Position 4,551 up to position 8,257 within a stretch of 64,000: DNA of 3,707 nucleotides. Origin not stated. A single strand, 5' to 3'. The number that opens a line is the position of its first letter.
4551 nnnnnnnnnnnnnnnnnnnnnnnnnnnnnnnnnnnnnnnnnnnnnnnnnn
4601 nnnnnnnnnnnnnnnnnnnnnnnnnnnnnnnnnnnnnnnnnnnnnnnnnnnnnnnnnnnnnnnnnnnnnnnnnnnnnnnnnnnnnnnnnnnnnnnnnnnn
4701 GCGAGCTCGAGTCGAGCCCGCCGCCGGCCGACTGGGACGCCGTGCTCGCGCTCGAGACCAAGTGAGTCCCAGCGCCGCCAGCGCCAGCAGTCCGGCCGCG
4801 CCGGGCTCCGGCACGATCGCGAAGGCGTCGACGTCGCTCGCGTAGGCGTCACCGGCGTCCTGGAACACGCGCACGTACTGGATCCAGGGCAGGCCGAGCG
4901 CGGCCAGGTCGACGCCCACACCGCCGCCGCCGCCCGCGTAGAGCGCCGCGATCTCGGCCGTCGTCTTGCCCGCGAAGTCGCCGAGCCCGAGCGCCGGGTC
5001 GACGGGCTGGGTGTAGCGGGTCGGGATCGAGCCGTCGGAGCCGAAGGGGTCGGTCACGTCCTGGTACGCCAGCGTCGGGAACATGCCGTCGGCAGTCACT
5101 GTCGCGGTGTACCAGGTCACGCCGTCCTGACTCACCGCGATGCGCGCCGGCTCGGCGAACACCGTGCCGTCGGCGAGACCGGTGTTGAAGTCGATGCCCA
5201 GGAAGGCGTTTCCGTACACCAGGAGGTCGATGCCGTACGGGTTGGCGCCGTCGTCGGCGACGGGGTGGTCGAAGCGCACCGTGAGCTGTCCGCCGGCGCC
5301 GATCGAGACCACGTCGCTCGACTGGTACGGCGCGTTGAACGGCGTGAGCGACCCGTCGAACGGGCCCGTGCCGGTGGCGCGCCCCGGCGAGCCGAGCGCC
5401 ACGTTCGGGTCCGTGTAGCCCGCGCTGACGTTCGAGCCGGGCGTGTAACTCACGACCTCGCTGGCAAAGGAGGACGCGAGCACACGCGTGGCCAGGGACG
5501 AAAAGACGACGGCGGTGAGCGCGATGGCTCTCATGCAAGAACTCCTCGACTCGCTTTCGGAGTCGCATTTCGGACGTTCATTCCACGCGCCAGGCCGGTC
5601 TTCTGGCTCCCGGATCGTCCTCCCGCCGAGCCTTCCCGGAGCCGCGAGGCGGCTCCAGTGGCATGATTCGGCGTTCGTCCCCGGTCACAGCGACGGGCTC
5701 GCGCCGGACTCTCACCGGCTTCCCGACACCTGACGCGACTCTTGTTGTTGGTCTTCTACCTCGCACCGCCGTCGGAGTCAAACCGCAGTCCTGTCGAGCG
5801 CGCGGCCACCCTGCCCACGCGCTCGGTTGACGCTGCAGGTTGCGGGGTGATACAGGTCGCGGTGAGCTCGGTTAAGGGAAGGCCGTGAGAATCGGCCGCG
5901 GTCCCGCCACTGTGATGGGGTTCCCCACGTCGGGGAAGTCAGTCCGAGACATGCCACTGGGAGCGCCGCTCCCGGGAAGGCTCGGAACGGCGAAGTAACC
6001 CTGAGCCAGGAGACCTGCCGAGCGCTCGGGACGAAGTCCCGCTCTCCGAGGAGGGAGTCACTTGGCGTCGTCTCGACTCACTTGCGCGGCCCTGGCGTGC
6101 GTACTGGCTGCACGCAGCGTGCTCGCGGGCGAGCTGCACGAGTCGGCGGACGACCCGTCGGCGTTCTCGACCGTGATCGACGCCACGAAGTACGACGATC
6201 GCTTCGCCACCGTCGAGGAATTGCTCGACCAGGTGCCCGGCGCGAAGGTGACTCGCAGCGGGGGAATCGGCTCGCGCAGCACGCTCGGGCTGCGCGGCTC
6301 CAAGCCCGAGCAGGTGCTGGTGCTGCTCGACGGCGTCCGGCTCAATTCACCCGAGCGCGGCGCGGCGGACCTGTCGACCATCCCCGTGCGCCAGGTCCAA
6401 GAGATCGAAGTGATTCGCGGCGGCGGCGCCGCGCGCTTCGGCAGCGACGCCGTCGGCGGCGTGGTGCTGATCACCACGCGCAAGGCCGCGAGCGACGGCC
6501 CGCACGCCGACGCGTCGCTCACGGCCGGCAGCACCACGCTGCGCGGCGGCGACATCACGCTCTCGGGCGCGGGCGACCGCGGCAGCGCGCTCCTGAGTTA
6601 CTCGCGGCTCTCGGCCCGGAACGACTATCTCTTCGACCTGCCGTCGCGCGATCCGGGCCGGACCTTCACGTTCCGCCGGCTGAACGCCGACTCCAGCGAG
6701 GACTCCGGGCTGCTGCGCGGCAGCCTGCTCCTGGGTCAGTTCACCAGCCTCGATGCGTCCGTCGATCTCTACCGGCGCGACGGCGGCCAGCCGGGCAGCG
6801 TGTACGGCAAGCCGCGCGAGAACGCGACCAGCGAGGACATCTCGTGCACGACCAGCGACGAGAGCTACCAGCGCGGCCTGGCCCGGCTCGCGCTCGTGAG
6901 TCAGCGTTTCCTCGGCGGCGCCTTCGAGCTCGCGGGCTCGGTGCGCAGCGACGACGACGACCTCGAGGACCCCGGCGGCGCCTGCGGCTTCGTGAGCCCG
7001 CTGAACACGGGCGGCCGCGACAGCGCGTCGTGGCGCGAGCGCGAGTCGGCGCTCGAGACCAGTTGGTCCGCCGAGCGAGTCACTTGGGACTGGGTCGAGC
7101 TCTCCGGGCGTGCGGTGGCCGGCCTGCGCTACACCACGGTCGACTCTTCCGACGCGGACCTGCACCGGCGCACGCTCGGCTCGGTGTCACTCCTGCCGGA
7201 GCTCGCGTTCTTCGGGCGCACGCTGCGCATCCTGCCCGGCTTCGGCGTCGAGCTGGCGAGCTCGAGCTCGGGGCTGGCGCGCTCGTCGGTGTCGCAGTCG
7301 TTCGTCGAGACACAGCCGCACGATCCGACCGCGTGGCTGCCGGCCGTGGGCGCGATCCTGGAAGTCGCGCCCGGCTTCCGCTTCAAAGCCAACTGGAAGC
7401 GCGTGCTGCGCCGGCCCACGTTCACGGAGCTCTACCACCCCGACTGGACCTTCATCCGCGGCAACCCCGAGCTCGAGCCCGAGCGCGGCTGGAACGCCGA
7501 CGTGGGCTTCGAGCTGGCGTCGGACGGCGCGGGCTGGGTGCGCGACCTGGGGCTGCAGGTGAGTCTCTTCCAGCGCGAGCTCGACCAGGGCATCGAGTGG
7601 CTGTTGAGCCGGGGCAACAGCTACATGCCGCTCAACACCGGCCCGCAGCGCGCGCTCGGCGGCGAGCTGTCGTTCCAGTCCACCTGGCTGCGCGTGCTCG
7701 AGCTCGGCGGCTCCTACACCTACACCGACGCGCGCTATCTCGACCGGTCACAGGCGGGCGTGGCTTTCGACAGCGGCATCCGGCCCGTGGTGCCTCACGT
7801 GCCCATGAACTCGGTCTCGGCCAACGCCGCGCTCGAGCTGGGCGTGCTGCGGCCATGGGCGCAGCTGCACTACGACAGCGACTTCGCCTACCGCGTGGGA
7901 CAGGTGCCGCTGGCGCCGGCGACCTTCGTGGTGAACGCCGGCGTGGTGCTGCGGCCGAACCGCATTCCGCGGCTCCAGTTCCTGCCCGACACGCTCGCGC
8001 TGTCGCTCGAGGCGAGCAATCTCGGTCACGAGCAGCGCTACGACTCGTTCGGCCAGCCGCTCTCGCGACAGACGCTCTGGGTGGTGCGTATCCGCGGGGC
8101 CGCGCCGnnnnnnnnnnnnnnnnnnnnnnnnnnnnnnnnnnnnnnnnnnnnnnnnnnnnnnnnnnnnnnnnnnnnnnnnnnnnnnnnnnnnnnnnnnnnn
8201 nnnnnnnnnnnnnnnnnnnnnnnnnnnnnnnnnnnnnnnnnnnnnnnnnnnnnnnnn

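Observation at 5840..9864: AdoCbl riboswitch controls btuB plus an overlapping gene for a dockerin-tailed secreted beta-rich protein (possible B12-capturing accessory)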

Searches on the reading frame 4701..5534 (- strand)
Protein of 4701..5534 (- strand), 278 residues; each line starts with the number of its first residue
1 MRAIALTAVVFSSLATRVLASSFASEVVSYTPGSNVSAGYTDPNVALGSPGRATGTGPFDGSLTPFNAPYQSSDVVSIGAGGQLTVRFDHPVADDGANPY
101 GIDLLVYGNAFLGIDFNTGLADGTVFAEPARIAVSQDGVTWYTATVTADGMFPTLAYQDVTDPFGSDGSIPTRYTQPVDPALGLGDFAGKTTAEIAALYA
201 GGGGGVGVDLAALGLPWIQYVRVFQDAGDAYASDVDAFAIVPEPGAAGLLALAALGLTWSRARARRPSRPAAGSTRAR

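Call 7: search_protein_families(library=pfam, proteins=[window:4701-5534:-], max_evalue=0.1)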
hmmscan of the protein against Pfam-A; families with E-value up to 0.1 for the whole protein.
window:4701-5534:- (278 aa): 1 family
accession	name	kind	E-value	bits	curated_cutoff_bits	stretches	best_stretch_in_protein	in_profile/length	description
PF07589.16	PEP-CTERM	-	0.0095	16.4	20.7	1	241-261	2-23/24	PEP-CTERM motif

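Call 8: search_protein_families(library=ncbifam, proteins=[window:4701-5534:-], max_evalue=0.1)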
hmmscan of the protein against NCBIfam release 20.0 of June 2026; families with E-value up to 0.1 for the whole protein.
window:4701-5534:- (278 aa): 2 families
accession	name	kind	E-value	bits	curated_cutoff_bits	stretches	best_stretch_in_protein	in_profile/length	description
NF033170.0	lipo_LIC13355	subfamily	0.0016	17.7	120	1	23-142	52-152/273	LIC_13355 family lipoprotein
TIGR02595.1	PEP_CTERM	domain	0.041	14.7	16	1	241-262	1-22/24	PEP-CTERM sorting domain-containing protein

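Call 33: find_homologous_proteins(query=window:4701-5534:-, max_evalue=0.001)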
Query window:4701-5534:- (278 aa): 146 proteins with E <= 0.001 among 8000 candidates; the best 120 are listed.
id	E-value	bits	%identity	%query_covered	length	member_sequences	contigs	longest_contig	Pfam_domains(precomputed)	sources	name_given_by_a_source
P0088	7.1e-174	595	100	100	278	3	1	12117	-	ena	-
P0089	3.5e-154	530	87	100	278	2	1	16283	-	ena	-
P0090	4.1e-150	517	87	100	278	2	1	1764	-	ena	-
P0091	8.1e-150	516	87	100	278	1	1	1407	-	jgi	jgi:hypothetical protein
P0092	5.4e-142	490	82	100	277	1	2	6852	PF07589.17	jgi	jgi:PEP-CTERM motif-containing protein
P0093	2.3e-137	475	79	100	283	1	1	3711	-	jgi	-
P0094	1.4e-123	430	73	88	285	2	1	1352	-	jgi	jgi:hypothetical protein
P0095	2.5e-123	429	76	96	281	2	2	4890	-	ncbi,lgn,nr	ncbi:MAG TPA: hypothetical protein VKF60_10940 [Myxococcota bacterium]|nr:hypothetical protein [Myxo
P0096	3.0e-122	425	73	93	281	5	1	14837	-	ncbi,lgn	-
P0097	3.0e-120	419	72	96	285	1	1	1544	-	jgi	-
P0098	6.0e-120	418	72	100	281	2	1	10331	-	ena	-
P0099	3.4e-116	406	70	93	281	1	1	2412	-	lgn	-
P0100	1.7e-115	403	70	96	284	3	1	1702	-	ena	-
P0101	1.4e-114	400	68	93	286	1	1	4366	-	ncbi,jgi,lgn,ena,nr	ncbi:MAG TPA: hypothetical protein VEI82_14735 [Myxococcota bacterium]|nr:hypothetical protein [Myxo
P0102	4.0e-114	399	70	100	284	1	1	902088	-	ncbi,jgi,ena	-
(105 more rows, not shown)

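Call 53: predict_structure(alignment_id=A3)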
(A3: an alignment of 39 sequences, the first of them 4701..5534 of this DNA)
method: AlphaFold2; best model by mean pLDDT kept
length: 278 residues; sequences in the alignment: 39
mean_pLDDT: 89.0   pTM: 0.83
mean pLDDT of the five models: 89.0, 89.0, 88.7, 86.5, 85.9
residues with pLDDT >= 90: 198; 70-90: 40; 50-70: 38; < 50: 2
segments of 3 or more residues with pLDDT < 50: none
pLDDT, mean of each block of 10 residues (from residue 1): 65 62 97 94 96 83 91 95 98 94 97 94 95 98 95 95 85 97 97 96 97 98 97 96 68 78 68 55
secondary structure, 60 per line:
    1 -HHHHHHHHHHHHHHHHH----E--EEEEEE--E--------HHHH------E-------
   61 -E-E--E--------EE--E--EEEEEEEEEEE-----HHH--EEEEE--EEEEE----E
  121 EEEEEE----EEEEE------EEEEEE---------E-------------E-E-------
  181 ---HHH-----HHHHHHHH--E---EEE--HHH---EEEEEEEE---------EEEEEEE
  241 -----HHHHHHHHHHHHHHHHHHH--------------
elements in order: H2-18 E26-31 H43-46 E83-93 E104-108 E111-115 E120-126 E131-135 E142-147 H192-199 E206-208 E217-224 E234-240 H246-264

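Call 55: fold_search(model_id=the predicted structure, library=pdb)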
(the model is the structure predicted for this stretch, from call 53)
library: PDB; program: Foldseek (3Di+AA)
matches with E <= 10: 436; with E <= 0.001: 1
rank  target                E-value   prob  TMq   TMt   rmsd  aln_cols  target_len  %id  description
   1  8blw_B                3.6e-06  1.00  0.35  0.17  14.5       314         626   14  Vitamin B12 transporter BtuB1 with lipoprotein BtuG1 from B. theta (released 2023-08-16)
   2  4pqq                  3.6e-03  0.99  0.29  0.46   8.4       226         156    9  The crystal structure of discoidin domain from muskelin (released 2014-11-12)
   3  4oyu_B                3.8e-03  0.99  0.30  0.44  14.5       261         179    8  Crystal structure of the N-terminal domains of muskelin (released 2015-02-11)
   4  4lqr                  7.1e-03  0.98  0.26  0.44  10.6       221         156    8  Structure of CBM32-3 from a family 31 glycoside hydrolase from Clostridium perfringens (released 2014-07-23)
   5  5jxi                  8.4e-03  0.63  0.18  0.12  11.6       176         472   14  Structure of the unliganded form of the proprotein convertase furin in presence of EDTA. (released 2016-10-05)
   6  2jda_B                1.1e-02  0.99  0.28  0.50   7.7       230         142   12  Structure of a pectin binding carbohydrate binding module determined in an monoclinic crystal form. (released 2007-01-16)
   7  4lks_A                1.1e-02  0.95  0.27  0.44  10.8       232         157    9  Structure of CBM32-3 from a family 31 glycoside hydrolase from Clostridium perfringens in complex with galactose (released 2014-12-24)
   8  4oyu_A                1.3e-02  0.97  0.31  0.45  14.2       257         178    8  Crystal structure of the N-terminal domains of muskelin (released 2015-02-11)
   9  8pfe_C                1.5e-02  0.84  0.21  0.34  10.9       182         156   10  Crystal Structure of an Hexavariant of the b1 Domain of Human Neuropilin-1 in Complex with the KDKPPR Peptide (released 2023-08-02)
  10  2pqs_A                1.8e-02  0.75  0.19  0.31  13.9       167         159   14  Crystal Structure of the Bovine Lactadherin C2 Domain (released 2007-08-07)
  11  7nsn_A                2.1e-02  0.44  0.21  0.05  13.9       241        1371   12  Multi-domain GH92 alpha-1,2-mannosidase from Neobacillus novalis: mannoimidazole complex (released 2022-09-21)
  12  7o22                  2.4e-02  0.44  0.18  0.12  11.7       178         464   13  X-ray structure of furin in complex with the guanylhydrazone-based inhibitor 4 (mi359) (released 2021-09-01)
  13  7o1y                  2.6e-02  0.60  0.19  0.13  10.8       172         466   14  X-ray structure of furin in complex with the guanylhydrazone-based inhibitor 2 (mi307) soaked at 0.25 M NaCl (released 2021-09-01)
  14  8ttq_B                2.7e-02  0.87  0.28  0.14   9.8       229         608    7  Cryo-EM structure of the inner MKLN1 dimer from an autoinhibited MKLN1 tetramer (released 2024-09-11)
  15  7lcu                  2.7e-02  0.47  0.17  0.11  11.8       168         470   16  X-ray structure of Furin bound to BOS-318, a small molecule inhibitor (released 2022-01-12)
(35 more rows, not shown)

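Call 58: search_solved_structures(query=A3, max_evalue=10, show_alignments=2)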
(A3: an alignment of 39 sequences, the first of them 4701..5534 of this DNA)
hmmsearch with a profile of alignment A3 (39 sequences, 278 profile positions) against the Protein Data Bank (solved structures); distinct sequences matched with E-value up to 10: 4.
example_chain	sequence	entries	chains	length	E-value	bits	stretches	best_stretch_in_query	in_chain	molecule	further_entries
4a9a_A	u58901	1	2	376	0.47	12.8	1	198-236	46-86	RIBOSOME-INTERACTING GTPASE 1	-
7rr5_R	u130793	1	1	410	0.51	12.7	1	198-236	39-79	Ribosome-interacting GTPase 1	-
3p41_A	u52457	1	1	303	0.65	12.4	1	165-223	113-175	Geranyltranstransferase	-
3lji_A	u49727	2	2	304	0.65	12.4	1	165-223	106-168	Geranyltranstransferase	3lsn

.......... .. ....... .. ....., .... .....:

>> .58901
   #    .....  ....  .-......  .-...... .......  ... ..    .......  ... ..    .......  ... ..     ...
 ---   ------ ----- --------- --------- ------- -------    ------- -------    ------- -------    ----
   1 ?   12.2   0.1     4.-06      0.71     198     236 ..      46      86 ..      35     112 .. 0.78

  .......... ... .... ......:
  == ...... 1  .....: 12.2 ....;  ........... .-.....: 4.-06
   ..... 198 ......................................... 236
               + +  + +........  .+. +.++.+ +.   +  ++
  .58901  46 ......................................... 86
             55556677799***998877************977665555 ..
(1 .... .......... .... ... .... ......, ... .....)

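Call 59: search_protein_families(library=pfam, alignment_id=A3, max_evalue=10)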
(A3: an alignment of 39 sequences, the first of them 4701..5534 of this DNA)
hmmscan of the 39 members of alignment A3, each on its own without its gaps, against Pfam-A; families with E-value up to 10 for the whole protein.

A. member 1, window:4701-5534:- (278 aa): 2 families
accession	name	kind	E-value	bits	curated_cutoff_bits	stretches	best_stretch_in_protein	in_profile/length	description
PF07589.16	PEP-CTERM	-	0.0095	16.4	20.7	1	241-261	2-23/24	PEP-CTERM motif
PF02784.22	Orn_Arg_deC_N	-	0.24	11.2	23.4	1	165-246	162-243/247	Pyridoxal-dependent decarboxylase, pyridoxal binding domain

B. families by the number of members that match (of 39 scanned): 16 families
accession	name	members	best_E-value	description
PF07589.16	PEP-CTERM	24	3.8e-06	PEP-CTERM motif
PF00404.24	Dockerin_1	4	5.4e-06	Dockerin type I domain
PF13202.12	EF-hand_5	2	0.0033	EF hand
PF13405.12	EF-hand_6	2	0.0037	EF-hand domain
PF00036.39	EF-hand_1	2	0.0067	EF hand domain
PF09534.15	Trp_oprn_chp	1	0.012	Tryptophan-associated transmembrane protein (Trp_oprn_chp)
PF18205.6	VPDSG-CTERM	1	0.035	VPDSG-CTERM motif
PF06223.18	Phage_tail_T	1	0.057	Minor tail protein T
PF13781.11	DoxX_3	1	0.06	DoxX-like family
PF18203.6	IPTL-CTERM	1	0.061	IPTL-CTERM motif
PF00550.31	PP-binding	1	0.092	Phosphopantetheine attachment site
PF18344.7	CBM32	1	0.13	Carbohydrate binding module family 32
PF02784.22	Orn_Arg_deC_N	1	0.24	Pyridoxal-dependent decarboxylase, pyridoxal binding domain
PF20080.4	ALTTAQ_rpt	1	0.29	ALTTAQ repeat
PF13786.12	DUF4179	1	0.3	Domain of unknown function (DUF4179)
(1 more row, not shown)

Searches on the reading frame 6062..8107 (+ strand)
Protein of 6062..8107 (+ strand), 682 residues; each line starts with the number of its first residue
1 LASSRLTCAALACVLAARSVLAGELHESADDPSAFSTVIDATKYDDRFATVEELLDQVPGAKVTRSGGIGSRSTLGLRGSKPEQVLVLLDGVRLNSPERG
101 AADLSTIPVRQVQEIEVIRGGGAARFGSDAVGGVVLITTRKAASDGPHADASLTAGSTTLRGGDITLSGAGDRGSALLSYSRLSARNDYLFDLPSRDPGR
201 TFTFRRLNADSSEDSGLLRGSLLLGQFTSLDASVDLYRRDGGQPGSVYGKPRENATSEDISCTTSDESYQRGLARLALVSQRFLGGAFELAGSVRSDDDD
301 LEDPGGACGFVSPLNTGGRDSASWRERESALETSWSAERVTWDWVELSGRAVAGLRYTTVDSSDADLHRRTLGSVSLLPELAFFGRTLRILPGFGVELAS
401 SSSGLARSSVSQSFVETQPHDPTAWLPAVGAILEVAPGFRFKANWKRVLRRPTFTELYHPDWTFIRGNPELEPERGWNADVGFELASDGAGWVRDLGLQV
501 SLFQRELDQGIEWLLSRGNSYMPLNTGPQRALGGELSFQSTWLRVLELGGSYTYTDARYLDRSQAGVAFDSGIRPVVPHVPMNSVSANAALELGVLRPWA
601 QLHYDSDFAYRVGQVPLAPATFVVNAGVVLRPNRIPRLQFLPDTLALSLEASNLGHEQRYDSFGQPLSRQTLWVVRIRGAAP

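Call 7: search_protein_families(library=pfam, proteins=[window:6062-8107:+], max_evalue=0.1)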
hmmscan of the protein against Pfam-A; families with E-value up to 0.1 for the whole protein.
window:6062-8107:+ (682 aa): 2 families
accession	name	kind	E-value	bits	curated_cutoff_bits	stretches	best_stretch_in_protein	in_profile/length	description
PF00593.30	TonB_dep_Rec_b-barrel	-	4.2e-27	96.5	27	1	169-654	10-436/436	TonB dependent receptor-like, beta-barrel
PF07715.20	Plug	-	1e-20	74.7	23.9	1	36-134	9-107/107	TonB-dependent Receptor Plug Domain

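Call 8: search_protein_families(library=ncbifam, proteins=[window:6062-8107:+], max_evalue=0.1)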
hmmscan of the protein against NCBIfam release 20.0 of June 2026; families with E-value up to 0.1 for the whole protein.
window:6062-8107:+ (682 aa): 31 families (the best 25 are shown)
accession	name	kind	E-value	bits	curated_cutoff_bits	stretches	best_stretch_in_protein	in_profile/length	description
TIGR01779.1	TonB-B12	equivalog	6.9e-42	143.8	599.7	2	19-177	32-191/614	TonB-dependent vitamin B12 receptor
TIGR01783.1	TonB-siderophor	subfamily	3.5e-29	101.9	223.5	2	35-193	4-161/649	TonB-dependent siderophore receptor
NF038079.1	TonB_sider_MxcH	equivalog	5.5e-28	97.5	925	2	37-197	137-297/792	TonB-dependent siderophore myxochelin receptor MxcH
NF007926.1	PRK10641.1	equivalog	2.2e-27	95.9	836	1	49-143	62-157/617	TonB-dependent vitamin B12 receptor BtuB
TIGR01785.1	TonB-hemin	subfamily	2.2e-24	85.9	316.85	2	35-143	22-132/677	TonB-dependent heme/hemoglobin receptor family protein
TIGR01786.1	TonB-hemlactrns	subfamily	1.6e-23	82.9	323.75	2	47-143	37-137/719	TonB-dependent hemoglobin/transferrin/lactoferrin family receptor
TIGR01782.1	TonB-Xanth-Caul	subfamily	2.4e-16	59.2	310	2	50-173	42-163/868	TonB-dependent receptor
NF010010.0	PRK13483.1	equivalog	2.5e-15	55.5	927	1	27-144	45-167/660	ligand-gated channel protein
NF007478.2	PRK10064.1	equivalog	6.7e-15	54.4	745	1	30-144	46-162/663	catecholate siderophore receptor CirA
NF010051.0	PRK13528.1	subfamily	1.3e-13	50.1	583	1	53-145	72-177/727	FepA family TonB-dependent siderophore receptor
NF010038.0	PRK13513.1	equivalog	2.4e-13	49.5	942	1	30-146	50-171/659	ligand-gated channel protein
NF010048.1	PRK13524.1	subfamily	8.1e-13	47.7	493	1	51-145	74-181/744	FepA family TonB-dependent siderophore receptor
TIGR04056.1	OMP_RagA_SusC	subfamily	5.6e-11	41.5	368.25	1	55-157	119-221/981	SusC/RagA family TonB-linked outer membrane protein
NF041535.1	TonB_rec_PqqU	equivalog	1.4e-10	40.2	1200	1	68-174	65-163/676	TonB-dependent receptor PqqU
NF041676.1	FecA_OM_dicitr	equivalog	1.6e-10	39.6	1100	1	49-144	150-253/773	TonB-dependent Fe(3+) dicitrate receptor FecA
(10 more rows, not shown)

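Call 52: search_solved_structures(query=window:6062-8107:+, max_evalue=0.001)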
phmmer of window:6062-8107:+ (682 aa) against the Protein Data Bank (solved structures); distinct sequences matched with E-value up to 0.001: 31.
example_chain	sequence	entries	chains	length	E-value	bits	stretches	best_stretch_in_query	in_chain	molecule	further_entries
2gsk_A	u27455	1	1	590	7.6e-23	84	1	37-173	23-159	Vitamin B12 transporter btuB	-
1nqf_A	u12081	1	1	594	7.7e-23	84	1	37-173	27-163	Vitamin B12 receptor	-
3rgm_A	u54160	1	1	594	1e-22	83.6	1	37-168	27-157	Vitamin B12 transporter BtuB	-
3rgn_A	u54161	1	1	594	1e-22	83.6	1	37-173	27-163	Vitamin B12 transporter BtuB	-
1nqe_A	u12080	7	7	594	1.2e-22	83.4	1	37-173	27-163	Vitamin B12 receptor | Vitamin B12 transporter btuB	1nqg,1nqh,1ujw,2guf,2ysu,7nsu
3m8b_A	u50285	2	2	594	1.2e-22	83.4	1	38-173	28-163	Vitamin B12 transporter btuB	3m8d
2hdf_A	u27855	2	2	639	1.4e-15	60.1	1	29-143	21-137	Colicin I receptor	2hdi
9nn6_A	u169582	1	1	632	1.4e-15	60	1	29-143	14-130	Colicin I receptor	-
9gbc_A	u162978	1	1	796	1.2e-14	57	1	29-160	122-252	TonB-linked outer membrane receptor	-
8bmx_C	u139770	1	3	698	1.1e-13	53.7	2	65-147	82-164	Putative TonB-linked outer membrane receptor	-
8p97_A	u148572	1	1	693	4.1e-11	45.3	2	64-146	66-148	TonB-dependent receptor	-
8p98_A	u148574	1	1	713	4.4e-11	45.2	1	64-146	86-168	Vitamin B12 transporter BtuB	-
6i2j_A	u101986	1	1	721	9.2e-11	44.1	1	50-152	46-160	Ferric enterobactin receptor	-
5mzs_A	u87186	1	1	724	9.3e-11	44.1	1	50-152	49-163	Ferric enterobactin receptor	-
6q5e_A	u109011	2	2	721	9.6e-11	44.1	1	50-152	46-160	Ferric enterobactin receptor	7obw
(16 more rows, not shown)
